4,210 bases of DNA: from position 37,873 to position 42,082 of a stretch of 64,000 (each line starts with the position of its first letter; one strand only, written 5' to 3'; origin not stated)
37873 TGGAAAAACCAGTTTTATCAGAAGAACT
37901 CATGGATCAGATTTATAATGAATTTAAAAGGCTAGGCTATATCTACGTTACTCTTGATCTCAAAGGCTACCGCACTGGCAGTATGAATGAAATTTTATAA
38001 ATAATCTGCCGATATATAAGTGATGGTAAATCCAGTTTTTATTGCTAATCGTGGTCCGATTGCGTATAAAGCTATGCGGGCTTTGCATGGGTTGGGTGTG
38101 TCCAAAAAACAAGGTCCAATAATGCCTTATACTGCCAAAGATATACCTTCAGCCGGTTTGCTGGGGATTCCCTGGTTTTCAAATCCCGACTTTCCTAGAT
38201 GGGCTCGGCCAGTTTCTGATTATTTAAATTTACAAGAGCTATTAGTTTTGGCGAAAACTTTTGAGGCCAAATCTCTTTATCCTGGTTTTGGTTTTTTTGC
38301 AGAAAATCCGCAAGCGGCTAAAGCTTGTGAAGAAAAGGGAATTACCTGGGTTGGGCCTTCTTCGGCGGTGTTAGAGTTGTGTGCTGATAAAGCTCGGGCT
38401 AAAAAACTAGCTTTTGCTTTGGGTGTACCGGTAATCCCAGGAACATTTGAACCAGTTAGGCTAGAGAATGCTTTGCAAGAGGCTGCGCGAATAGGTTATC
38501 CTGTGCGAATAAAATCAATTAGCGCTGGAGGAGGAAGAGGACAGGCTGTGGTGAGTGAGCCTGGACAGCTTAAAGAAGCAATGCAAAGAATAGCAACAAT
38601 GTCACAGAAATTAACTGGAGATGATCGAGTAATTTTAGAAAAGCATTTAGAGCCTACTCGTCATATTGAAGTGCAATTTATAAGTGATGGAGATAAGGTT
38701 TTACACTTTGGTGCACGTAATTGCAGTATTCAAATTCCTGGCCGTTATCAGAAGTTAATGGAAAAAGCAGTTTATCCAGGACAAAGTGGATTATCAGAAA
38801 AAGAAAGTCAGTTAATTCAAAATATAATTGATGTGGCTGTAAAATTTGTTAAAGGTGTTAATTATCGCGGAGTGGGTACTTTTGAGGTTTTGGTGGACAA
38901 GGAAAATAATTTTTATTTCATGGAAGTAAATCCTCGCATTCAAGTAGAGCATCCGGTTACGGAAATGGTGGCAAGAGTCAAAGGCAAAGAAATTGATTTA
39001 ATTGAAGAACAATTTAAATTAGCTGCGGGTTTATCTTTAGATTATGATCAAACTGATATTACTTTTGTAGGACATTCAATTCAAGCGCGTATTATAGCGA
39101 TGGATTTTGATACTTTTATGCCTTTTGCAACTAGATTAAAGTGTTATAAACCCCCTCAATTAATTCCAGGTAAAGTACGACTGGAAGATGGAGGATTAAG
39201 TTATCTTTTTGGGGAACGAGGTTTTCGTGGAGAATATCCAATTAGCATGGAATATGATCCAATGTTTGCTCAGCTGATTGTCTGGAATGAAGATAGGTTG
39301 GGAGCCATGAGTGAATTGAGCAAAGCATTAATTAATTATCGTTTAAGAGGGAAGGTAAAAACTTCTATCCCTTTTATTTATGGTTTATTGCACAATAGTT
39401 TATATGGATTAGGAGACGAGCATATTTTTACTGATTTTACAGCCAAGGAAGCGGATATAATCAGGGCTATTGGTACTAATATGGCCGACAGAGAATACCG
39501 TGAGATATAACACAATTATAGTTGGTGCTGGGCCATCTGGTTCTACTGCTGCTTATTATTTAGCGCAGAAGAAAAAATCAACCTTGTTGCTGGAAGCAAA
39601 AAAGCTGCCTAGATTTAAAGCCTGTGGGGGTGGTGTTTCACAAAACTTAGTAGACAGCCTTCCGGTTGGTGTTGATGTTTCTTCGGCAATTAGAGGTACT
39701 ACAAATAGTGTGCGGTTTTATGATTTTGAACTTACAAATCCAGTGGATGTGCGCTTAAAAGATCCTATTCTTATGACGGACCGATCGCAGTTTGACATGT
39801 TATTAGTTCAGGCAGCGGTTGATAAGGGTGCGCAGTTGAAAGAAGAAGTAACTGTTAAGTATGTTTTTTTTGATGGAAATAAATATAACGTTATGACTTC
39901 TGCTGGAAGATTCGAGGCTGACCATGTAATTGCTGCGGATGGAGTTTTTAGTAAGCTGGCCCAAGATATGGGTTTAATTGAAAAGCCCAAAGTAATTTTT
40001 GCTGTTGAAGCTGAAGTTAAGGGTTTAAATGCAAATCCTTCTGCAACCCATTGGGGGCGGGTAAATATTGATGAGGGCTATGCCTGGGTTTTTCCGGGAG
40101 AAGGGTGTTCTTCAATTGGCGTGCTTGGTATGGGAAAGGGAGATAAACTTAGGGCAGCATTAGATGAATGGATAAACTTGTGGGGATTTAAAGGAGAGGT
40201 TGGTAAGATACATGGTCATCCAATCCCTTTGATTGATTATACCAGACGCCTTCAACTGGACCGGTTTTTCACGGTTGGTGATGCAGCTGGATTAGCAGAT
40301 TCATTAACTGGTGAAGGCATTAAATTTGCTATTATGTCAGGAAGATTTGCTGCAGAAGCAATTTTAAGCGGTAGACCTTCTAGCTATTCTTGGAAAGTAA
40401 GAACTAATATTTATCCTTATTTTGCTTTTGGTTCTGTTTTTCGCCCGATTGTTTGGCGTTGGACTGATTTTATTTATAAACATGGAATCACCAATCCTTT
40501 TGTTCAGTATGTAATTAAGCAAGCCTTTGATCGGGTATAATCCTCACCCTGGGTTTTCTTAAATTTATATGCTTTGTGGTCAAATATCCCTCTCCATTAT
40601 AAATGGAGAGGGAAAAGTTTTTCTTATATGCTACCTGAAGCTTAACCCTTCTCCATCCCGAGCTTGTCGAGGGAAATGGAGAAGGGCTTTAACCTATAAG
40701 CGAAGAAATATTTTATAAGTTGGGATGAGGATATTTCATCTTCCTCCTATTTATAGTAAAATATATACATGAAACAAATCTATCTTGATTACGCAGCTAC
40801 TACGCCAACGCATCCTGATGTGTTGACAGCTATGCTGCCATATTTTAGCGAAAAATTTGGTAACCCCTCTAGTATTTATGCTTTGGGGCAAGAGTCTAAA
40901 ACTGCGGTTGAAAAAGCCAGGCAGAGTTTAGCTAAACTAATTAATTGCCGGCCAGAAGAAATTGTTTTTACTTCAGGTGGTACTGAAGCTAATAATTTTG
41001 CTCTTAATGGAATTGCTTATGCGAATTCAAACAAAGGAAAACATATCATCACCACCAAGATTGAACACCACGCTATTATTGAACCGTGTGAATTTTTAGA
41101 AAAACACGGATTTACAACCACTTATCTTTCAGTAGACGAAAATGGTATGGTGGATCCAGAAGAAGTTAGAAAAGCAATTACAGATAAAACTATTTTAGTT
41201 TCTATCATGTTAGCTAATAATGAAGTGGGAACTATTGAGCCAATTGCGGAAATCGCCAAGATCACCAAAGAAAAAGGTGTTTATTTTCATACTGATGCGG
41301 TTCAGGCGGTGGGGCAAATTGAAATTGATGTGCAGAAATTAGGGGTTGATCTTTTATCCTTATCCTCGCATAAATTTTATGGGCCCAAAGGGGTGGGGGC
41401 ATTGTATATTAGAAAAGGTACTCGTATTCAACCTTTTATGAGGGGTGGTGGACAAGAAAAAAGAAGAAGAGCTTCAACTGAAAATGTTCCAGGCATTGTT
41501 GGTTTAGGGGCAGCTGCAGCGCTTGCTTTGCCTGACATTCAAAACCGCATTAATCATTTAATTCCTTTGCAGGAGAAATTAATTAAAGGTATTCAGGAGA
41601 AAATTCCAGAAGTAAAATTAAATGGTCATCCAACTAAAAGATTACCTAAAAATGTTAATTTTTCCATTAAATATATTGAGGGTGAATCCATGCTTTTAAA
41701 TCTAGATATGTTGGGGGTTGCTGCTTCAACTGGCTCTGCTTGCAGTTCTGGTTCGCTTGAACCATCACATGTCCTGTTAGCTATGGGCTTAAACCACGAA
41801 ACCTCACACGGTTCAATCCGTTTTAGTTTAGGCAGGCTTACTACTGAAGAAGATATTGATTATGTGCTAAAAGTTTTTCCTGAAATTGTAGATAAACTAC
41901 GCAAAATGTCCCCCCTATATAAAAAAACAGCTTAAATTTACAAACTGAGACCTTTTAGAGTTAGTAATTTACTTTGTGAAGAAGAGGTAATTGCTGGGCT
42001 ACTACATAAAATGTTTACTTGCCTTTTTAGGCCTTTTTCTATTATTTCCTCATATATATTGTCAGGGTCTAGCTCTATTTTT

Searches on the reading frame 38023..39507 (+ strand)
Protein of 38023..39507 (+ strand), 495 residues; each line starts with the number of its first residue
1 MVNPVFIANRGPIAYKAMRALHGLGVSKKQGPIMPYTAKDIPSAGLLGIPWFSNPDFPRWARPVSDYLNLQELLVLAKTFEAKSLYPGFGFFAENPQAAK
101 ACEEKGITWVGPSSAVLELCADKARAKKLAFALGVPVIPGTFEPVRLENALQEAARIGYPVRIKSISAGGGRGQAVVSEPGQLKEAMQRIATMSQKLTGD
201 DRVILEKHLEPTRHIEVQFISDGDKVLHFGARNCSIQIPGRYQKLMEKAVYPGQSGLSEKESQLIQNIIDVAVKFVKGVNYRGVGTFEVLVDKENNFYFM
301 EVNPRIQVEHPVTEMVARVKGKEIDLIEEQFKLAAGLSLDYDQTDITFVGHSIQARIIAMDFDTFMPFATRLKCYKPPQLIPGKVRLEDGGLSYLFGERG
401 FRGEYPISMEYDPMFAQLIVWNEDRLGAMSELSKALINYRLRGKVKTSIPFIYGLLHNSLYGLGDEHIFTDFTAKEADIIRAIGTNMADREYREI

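Call 100: search_protein_families(library=pfam, proteins=[window:38023-39507:+], max_evalue=0.01)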
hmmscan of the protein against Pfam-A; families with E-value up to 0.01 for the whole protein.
window:38023-39507:+ (495 aa): 7 families
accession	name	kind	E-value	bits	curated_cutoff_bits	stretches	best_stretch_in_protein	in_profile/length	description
PF02786.22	CPSase_L_D2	-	7.6e-45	153.5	19.8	1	122-340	1-209/211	Carbamoyl-phosphate synthase L chain, ATP binding domain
PF00289.28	Biotin_carb_N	-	8.8e-19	68.5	25.5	1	2-117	2-110/110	Biotin carboxylase, N-terminal domain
PF02785.25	Biotin_carb_C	-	4.4e-11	43.3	32.4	1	355-460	2-95/108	Biotin carboxylase C-terminal domain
PF07478.18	Dala_Dala_lig_C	-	2.6e-09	37.3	24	1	148-304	26-174/204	D-ala D-ala ligase C-terminus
PF02222.28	ATP-grasp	-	3.3e-08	33.8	27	1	142-306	13-163/179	ATP-grasp domain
PF02655.19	ATP-grasp_3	-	1.7e-06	28.7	23.2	1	150-307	23-158/160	ATP-grasp domain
PF11379.13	DUF3182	-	0.00048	19.6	26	1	149-214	125-189/354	Protein of unknown function (DUF3182)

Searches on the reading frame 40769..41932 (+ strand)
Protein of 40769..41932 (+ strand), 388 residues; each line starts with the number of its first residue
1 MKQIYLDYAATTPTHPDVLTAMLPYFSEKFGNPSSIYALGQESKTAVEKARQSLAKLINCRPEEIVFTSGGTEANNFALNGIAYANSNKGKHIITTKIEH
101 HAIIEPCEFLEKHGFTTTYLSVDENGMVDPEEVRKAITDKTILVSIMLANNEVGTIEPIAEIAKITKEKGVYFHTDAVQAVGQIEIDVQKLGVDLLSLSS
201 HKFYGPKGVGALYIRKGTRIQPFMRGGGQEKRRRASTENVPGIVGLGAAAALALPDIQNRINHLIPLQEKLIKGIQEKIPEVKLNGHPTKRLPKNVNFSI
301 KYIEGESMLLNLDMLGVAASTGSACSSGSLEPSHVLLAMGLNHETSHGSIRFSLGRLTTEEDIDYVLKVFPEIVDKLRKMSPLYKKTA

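Call 79: find_encoding_contigs(protein=window:40769-41932:+, flank=10000, max_places=1)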
Protein window:40769-41932:+ (388 aa): 11 contigs read that carry it; 1 place shown.
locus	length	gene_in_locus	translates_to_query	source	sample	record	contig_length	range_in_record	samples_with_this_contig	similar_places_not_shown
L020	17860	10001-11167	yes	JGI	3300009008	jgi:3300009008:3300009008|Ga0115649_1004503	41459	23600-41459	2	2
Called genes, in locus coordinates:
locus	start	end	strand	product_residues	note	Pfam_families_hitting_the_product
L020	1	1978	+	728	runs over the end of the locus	PF03460:NIR_SIR_ferr, PF01077:NIR_SIR, PF03460:NIR_SIR_ferr (weak), PF01077:NIR_SIR, PF01206:TusA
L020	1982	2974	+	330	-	PF02568:ThiI, PF03054:tRNA_Me_trans, PF18297:NFACT-R_2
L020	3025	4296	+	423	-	PF01053:Cys_Met_Meta_PP, PF00155:Aminotran_1_2, PF01041:DegT_DnrJ_EryC1, PF00266:Aminotran_5 (weak)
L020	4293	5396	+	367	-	PF00561:Abhydrolase_1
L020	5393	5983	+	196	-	PF07021:MetW, PF13489:Methyltransf_23, PF13847:Methyltransf_31, PF08241:Methyltransf_11, PF08242:Methyltransf_12, PF13649:Methyltransf_25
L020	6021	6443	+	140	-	-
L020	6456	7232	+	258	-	PF02540:NAD_synthase, PF01171:ATP_bind_3 (weak), PF06508:QueC (faint)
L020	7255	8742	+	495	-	PF00289:Biotin_carb_N, PF02655:ATP-grasp_3 (weak), PF02786:CPSase_L_D2, PF02222:ATP-grasp, PF07478:Dala_Dala_lig_C, PF02785:Biotin_carb_C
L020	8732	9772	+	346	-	PF01266:DAO (faint), PF01494:FAD_binding_3, PF13450:NAD_binding_8 (weak), PF13738:Pyr_redox_3 (faint)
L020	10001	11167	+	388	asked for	PF00266:Aminotran_5, PF01041:DegT_DnrJ_EryC1, PF01212:Beta_elim_lyase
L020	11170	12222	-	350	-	-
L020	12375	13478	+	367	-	PF02540:NAD_synthase (faint), PF03054:tRNA_Me_trans, PF20259:tRNA_Me_trans_M, PF20258:tRNA_Me_trans_C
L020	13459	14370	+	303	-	PF02445:NadA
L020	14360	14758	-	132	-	PF00072:Response_reg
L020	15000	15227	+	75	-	-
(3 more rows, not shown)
